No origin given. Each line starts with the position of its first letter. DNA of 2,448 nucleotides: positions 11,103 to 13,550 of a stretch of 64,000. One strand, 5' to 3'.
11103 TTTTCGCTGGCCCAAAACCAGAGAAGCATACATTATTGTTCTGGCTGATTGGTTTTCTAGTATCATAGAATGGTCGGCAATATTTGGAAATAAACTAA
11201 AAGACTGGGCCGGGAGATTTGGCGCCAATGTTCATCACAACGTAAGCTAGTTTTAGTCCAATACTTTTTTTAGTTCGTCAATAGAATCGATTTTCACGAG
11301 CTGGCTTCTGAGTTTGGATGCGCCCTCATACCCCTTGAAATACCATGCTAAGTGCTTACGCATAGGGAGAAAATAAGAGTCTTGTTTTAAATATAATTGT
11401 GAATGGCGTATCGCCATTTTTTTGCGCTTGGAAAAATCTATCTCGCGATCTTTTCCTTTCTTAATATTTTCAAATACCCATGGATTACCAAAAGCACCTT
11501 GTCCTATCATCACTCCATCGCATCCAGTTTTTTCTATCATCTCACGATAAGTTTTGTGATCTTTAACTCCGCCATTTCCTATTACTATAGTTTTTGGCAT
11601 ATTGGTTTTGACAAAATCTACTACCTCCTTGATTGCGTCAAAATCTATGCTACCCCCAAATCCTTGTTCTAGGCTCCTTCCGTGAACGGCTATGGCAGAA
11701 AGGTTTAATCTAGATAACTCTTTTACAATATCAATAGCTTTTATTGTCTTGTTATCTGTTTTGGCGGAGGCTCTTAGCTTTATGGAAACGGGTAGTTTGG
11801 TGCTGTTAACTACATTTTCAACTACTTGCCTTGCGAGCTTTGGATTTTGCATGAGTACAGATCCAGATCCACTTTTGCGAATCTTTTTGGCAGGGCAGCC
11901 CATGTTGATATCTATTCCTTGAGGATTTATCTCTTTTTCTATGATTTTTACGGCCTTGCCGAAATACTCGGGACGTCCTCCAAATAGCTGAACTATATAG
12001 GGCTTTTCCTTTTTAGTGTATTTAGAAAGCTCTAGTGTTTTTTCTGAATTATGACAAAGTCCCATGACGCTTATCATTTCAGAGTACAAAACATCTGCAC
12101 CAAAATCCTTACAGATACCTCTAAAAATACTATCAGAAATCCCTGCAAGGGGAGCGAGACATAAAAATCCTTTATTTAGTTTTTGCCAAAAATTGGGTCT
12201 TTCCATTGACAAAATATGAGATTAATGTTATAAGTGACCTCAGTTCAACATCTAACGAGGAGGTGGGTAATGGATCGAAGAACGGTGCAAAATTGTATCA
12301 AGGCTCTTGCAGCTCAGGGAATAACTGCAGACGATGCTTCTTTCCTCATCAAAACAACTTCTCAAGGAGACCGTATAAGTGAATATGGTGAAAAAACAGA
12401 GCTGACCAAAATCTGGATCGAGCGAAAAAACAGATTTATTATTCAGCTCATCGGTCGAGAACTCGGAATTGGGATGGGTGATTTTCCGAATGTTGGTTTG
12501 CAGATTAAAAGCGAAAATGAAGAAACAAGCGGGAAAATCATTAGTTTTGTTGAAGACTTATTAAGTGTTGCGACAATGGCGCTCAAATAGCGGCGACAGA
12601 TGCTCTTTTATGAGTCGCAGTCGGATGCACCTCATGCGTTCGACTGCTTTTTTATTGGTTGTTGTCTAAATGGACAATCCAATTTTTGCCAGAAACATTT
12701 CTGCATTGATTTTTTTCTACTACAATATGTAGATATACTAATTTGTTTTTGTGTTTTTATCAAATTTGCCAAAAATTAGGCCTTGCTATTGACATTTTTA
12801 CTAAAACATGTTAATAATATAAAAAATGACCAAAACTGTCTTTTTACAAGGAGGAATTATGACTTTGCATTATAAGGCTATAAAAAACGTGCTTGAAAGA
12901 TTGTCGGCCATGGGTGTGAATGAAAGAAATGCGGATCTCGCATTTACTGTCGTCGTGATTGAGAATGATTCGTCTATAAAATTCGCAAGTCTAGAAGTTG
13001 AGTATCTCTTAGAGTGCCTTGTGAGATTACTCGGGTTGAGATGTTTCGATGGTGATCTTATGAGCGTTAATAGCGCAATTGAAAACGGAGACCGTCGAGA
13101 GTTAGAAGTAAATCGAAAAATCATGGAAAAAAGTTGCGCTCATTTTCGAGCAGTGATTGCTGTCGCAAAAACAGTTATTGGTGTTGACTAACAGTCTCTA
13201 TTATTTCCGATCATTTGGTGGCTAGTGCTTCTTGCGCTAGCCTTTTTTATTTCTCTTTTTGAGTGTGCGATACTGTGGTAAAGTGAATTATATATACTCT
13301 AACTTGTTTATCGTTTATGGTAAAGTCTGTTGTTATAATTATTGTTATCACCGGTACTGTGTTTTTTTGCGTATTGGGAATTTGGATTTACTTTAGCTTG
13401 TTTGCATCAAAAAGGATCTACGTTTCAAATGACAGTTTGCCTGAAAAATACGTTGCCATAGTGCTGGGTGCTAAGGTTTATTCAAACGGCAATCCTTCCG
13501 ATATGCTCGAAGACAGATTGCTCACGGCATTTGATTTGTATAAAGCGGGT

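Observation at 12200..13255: Two tandem, self-contained small-protein cassettes (promoter, SD, ~108-aa ORF, terminator) between dus and the sanA-like gene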

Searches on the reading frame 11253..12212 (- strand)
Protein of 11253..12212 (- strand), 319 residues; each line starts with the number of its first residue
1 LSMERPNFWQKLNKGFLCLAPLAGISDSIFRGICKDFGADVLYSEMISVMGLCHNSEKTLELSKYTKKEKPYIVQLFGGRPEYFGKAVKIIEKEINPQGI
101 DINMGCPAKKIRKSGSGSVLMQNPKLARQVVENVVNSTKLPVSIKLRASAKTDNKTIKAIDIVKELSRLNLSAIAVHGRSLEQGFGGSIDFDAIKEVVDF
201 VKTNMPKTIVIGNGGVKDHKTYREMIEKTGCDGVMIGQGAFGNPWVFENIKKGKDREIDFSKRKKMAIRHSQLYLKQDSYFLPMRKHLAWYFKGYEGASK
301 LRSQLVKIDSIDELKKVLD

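Call 19: find_related_loci(query=window:11253-12212:-, collection=genome_contigs, flank=6000)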
Query window:11253-12212:- (319 aa) in genome_contigs; peptide patterns used: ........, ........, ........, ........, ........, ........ (x = any residue, [..] = any of these).
276 stretches matched a pattern; 13 encode a relative of the query (tblastn E <= 1e-3); 13 distinct loci.
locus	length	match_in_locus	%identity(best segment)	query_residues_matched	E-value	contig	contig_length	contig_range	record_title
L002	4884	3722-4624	39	17-319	6e-66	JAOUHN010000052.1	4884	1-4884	MAG: Candidatus Moraniibacteriota bacterium isolate 4_1_May_SF_Bin64 4_1_May_SF_Bin64_scaffold_9821_c1, whole genome sho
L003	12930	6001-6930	34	17-319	3e-56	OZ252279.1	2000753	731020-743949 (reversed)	MAG: Demequinaceae bacterium isolate b79831b8-7e1c-44b7-9819-3dc8af089603 genome assembly, chromosome: 1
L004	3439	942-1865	32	17-318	4e-53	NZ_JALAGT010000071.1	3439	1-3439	MAG: Galactobacter sp. isolate feces_ps_bin.12 k141_16700, whole genome shotgun sequence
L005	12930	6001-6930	31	17-319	1e-52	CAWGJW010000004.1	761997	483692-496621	MAG: uncultured Actinomycetota bacterium isolate MFD05684.bin.2.93 genome assembly, contig: contig_42397, whole genome s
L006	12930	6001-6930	31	17-319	5e-52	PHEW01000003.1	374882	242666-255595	MAG: Actinobacteria bacterium HGW-Actinobacteria-4 bjp_ig2157_scaffold_16, whole genome shotgun sequence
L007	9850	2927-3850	30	17-318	1e-51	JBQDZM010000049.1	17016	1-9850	MAG: Galactobacter sp. isolate AOP43_C2_surf _bin _12 AOP43_C2_surf.bin.12_49, whole genome shotgun sequence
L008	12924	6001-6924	31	17-318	9e-51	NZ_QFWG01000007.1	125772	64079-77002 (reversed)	Pseudoglutamicibacter cumminsii strain IME1328 IME1328_07, whole genome shotgun sequence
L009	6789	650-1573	30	19-319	3e-50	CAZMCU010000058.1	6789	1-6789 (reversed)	MAG TPA_asm: uncultured Demequinaceae bacterium isolate binchicken_co163_427 genome assembly, contig: NODE_18363_length_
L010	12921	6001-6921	31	19-318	4e-50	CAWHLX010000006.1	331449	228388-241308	MAG: uncultured Actinomycetota bacterium isolate MFD02416.bin.1.89 genome assembly, contig: contig_90313, whole genome s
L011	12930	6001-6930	31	17-319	7e-49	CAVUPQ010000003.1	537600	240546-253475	MAG: uncultured Actinomycetota bacterium isolate MFD05684.bin.2.207 genome assembly, contig: contig_25451, whole genome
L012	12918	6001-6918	32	17-318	5e-49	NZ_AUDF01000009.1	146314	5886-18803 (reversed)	Rathayibacter toxicus DSM 7488 H594DRAFT_scaffold00006.6_C, whole genome shotgun sequence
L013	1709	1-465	33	171-319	5e-24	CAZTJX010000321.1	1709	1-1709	MAG TPA_asm: uncultured Demequinaceae bacterium isolate SRP185410_co2_125 genome assembly, contig: NODE_148438_length_17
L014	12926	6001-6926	29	19-319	7e-34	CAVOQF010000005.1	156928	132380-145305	MAG: uncultured Actinomycetota bacterium isolate MFD09848.bin.4.36 genome assembly, contig: contig_23132, whole genome s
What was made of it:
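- Tried and rejected: The closest relative in the species-representative genome set has a Dus only 39% identical (call 19).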

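Call 20: find_homologous_proteins(query=window:11253-12212:-, max_evalue=1e-30)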
Query window:11253-12212:- (319 aa): 6065 proteins with E <= 1e-30 among 8000 candidates; the best 120 are listed.
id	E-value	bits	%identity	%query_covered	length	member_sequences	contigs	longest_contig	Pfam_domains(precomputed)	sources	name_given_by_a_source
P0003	3.6e-209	711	100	99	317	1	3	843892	PF01180.28,PF01207.24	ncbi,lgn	-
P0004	1.8e-182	624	85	99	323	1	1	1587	PF01180.28,PF01207.24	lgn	-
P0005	7.1e-90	319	48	98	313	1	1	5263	PF01207.24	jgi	jgi:nifR3 family TIM-barrel protein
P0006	2.2e-89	318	49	98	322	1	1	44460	PF01207.24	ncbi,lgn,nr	ncbi:MAG: tRNA dihydrouridine synthase DusB [Patescibacteria group bacterium]|nr:tRNA dihydrouridine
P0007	6.3e-88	313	47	98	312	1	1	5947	PF01207.24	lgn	-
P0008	1.3e-87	312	46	100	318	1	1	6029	PF01207.24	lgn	-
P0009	8.5e-87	309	47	98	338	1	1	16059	PF01207.24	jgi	-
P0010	5.1e-86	307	47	99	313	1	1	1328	PF01207.24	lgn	-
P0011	6.3e-86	306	48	98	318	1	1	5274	PF01207.24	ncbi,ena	-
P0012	7.8e-86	306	48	98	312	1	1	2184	PF01207.24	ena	-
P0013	1.3e-85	305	46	98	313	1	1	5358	PF01207.24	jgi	-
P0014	2.7e-85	304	46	98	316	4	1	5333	PF01207.24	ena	-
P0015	6.3e-85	303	45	97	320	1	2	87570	PF01207.24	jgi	-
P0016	1.1e-84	302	46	98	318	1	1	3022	PF03060.22,PF00977.28,PF01207.24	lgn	-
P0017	1.5e-84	302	48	99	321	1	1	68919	PF01207.24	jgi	jgi:nifR3 family TIM-barrel protein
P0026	2.4e-83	298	47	98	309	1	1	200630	PF01207.24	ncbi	-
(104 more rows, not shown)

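Call 21: find_related_loci(query=window:11253-12212:-, collection=metagenome_contigs, flank=6000)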
Query window:11253-12212:- (319 aa) in metagenome_contigs; peptide patterns used: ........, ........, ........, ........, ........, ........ (x = any residue, [..] = any of these).
531 stretches matched a pattern; 10 encode a relative of the query (tblastn E <= 1e-3); 10 distinct loci.
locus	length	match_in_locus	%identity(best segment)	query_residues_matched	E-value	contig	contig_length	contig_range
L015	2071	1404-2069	48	7-237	4e-72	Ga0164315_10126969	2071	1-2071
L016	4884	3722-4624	39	17-319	2e-66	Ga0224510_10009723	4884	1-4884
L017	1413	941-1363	60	7-147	5e-58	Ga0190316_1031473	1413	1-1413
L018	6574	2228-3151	32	17-318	2e-53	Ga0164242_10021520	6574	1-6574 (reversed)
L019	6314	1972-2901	32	17-319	3e-53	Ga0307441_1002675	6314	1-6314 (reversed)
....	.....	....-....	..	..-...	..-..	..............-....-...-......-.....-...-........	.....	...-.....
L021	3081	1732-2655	31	19-319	1e-50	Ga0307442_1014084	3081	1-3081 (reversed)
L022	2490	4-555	30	140-319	4e-26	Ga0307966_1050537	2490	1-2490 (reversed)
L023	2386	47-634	30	128-319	1e-25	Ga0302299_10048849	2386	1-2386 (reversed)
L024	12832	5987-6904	26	17-316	7e-18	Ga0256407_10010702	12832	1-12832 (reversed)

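Call 22: find_encoding_contigs(protein=P0004, flank=6000)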
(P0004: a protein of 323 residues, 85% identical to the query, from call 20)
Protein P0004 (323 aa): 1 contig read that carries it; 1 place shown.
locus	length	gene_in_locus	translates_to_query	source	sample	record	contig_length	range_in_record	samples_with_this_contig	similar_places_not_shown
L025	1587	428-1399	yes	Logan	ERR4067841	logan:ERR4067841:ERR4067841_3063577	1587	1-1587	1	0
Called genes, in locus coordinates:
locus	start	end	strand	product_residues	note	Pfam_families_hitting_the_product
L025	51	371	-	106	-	-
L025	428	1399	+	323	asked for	PF01207:Dus, PF01180:DHO_dh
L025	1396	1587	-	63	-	?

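Call 44: search_protein_families(library=pfam, proteins=[L025:54-371:-], max_evalue=10)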
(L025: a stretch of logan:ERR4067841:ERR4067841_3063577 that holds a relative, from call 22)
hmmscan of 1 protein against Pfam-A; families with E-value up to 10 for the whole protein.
L025:54-371:- (106 aa): 0 families
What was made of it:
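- On AroH-class chorismate mutase: Pfam returns no family for C (call 44).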

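Call 45: search_protein_families(library=ncbifam, proteins=[L025:54-371:-], max_evalue=10)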
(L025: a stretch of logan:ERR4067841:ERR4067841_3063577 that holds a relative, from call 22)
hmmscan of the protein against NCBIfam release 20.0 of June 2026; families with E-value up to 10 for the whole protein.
L025:54-371:- (106 aa): 1 family
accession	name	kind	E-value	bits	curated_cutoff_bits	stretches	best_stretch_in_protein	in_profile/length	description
TIGR02180.1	GRX_euk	equivalog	0.056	13.7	87.25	1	26-81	28-76/84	glutaredoxin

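Call 68: find_encoding_contigs(protein=P0006, flank=4000, max_places=1)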
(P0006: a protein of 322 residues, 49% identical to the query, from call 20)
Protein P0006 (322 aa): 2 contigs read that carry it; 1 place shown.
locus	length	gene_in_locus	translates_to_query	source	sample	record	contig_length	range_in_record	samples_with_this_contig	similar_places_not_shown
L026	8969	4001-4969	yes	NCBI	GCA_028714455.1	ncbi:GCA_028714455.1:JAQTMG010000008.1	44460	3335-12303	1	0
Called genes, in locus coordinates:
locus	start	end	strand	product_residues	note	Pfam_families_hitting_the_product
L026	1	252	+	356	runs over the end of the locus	-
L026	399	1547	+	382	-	PF00226:DnaJ, PF27659:CHP02642 (faint), PF01556:DnaJ_C, PF00684:DnaJ_CXXCXGXG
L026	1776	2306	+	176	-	-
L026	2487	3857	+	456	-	PF00133:tRNA-synt_1 (faint), PF01406:tRNA-synt_1e, PF09334:tRNA-synt_1g (faint), PF23493:CysS_C (weak)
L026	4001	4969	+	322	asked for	PF01207:Dus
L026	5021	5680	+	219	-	PF03118:RNA_pol_A_CTD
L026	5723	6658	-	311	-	PF01544:CorA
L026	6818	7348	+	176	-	-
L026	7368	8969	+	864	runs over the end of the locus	PF26449:DUF8128, PF01935:DUF87, PF02534:T4SS-DNA_transf (weak), PF10412:TrwB_AAD_bind (faint), PF12696:TraG-D_C (weak)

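Call 69: find_encoding_contigs(protein=P0017, flank=4000, max_places=1)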
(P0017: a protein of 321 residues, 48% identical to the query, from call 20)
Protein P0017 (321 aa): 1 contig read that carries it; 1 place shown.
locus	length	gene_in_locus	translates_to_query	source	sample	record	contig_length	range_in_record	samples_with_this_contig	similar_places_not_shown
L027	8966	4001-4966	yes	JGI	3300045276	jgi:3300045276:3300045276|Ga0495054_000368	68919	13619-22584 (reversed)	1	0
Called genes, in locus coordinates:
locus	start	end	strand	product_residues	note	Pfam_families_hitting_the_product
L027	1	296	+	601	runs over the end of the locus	PF04055:Radical_SAM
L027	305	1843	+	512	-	-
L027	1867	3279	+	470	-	PF01406:tRNA-synt_1e, PF01921:tRNA-synt_1f (faint), PF09334:tRNA-synt_1g (weak), PF09190:DALR_2 (weak), PF23493:CysS_C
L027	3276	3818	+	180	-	-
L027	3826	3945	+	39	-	-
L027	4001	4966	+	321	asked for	PF01207:Dus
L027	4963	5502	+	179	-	PF13847:Methyltransf_31, PF02390:Methyltransf_4 (weak), PF08242:Methyltransf_12 (weak), PF13649:Methyltransf_25 (weak)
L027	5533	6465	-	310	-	PF01544:CorA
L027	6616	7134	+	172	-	-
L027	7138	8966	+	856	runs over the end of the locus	PF26449:DUF8128, PF01935:DUF87 (weak), PF10412:TrwB_AAD_bind (weak)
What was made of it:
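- The A-B-DUF218 block interrupts the cysS-dus adjacency seen in relatives with 48-49% Dus identity (calls 68, 69).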

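Call 70: find_encoding_contigs(protein=P0026, flank=4000, max_places=1)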
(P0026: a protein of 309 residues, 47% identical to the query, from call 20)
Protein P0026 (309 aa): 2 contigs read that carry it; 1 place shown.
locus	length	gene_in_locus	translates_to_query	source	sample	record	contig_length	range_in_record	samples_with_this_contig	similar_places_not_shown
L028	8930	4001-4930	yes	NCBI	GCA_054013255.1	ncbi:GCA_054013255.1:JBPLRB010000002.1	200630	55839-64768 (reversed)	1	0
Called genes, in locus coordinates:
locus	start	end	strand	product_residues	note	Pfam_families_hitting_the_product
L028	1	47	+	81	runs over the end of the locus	PF01176:eIF-1a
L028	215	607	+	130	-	PF00416:Ribosomal_S13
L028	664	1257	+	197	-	PF00411:Ribosomal_S11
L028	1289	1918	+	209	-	PF00163:Ribosomal_S4, PF01479:S4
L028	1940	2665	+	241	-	PF01193:RNA_pol_L, PF01000:RNA_pol_A_bac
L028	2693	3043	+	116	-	PF01196:Ribosomal_L17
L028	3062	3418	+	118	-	PF00572:Ribosomal_L13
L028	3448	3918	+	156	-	PF00380:Ribosomal_S9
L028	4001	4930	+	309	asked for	PF01207:Dus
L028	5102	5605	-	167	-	-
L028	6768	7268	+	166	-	PF18923:DUF5673 (faint)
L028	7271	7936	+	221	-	PF00535:Glycos_transf_2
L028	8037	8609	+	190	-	PF04011:LemA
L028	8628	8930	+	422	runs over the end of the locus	PF00754:F5_F8_type_C (faint), PF13163:DUF3999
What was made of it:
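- Tried and rejected: The contexts of relatives P0006, P0017 and P0026 show cysS-dus adjacency or ribosomal genes, with no small divergent ORF (calls 68-70).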

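Call 82: search_solved_structures(query=L025:54-371:-, max_evalue=10)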
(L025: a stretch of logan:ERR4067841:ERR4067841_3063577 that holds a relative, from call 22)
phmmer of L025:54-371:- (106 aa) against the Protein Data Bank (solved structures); distinct sequences matched with E-value up to 10: 6.
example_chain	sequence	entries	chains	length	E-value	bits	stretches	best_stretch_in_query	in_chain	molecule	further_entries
7l85_B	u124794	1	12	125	0.076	16.5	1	6-47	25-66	BG505 SOSIP-T33-31B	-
4zk7_A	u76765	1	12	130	0.082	16.3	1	6-47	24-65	Chorismate mutase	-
1ui9_A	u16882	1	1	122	0.12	15.8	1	7-47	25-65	chorismate mutase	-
1ode_A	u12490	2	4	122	0.16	15.4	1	7-47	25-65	CHORISMATE MUTASE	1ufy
8cux_B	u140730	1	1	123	0.99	12.9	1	7-47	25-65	R3-1 Chain B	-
4nwo_B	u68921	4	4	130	1.1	12.7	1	7-47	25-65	Chorismate mutase AroH | F4132-1-0 chain B | F4132-1 chain B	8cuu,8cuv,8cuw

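Call 83: search_solved_structures(query=L025:54-371:-, max_evalue=10, show_alignments=3)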
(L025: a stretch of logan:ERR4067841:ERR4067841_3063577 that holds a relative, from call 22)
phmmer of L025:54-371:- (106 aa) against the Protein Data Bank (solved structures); distinct sequences matched with E-value up to 10: 6.
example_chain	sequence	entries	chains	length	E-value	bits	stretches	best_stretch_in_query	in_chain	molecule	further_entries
7l85_B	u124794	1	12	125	0.076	16.5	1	6-47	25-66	BG505 SOSIP-T33-31B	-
4zk7_A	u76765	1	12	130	0.082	16.3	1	6-47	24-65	Chorismate mutase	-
1ui9_A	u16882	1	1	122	0.12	15.8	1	7-47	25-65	chorismate mutase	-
1ode_A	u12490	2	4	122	0.16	15.4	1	7-47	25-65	CHORISMATE MUTASE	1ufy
8cux_B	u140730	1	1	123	0.99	12.9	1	7-47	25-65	R3-1 Chain B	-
4nwo_B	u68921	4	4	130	1.1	12.7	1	7-47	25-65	Chorismate mutase AroH | F4132-1-0 chain B | F4132-1 chain B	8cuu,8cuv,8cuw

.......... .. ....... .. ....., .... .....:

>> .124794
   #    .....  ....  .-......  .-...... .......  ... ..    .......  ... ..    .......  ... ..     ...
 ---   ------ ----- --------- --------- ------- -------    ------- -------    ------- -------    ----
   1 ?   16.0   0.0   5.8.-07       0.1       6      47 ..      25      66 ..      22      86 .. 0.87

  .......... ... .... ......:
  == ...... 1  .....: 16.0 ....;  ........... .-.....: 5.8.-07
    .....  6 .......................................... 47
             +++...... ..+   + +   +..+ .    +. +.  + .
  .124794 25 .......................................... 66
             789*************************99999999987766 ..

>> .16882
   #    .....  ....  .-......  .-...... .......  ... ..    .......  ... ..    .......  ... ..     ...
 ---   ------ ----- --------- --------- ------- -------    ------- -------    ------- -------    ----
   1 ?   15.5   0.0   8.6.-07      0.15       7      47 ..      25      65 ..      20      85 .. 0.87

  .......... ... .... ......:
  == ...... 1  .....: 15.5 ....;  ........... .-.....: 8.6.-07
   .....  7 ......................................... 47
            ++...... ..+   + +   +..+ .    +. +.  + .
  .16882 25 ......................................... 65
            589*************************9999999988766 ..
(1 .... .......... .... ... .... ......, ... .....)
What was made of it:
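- On AroH-class chorismate mutase: C residues 6-47 match only the T. thermophilus enzyme and its derivatives (E 0.08-0.16, call 83).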

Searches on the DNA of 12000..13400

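Call 74: search_rna_families(source=window, start=12000, end=13400, threshold=evalue, max_evalue=1)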
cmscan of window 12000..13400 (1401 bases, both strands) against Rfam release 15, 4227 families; matches with E-value up to 1: 2.
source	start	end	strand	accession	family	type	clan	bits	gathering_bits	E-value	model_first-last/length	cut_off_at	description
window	12600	12750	+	RF01819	RsaD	Gene; sRNA;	-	25.5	50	0.054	1-189/189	no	RNA Staph. aureus D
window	12101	12200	-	RF02099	rivX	Gene; sRNA;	-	20.2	100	0.013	1-248/248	no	rivX sRNA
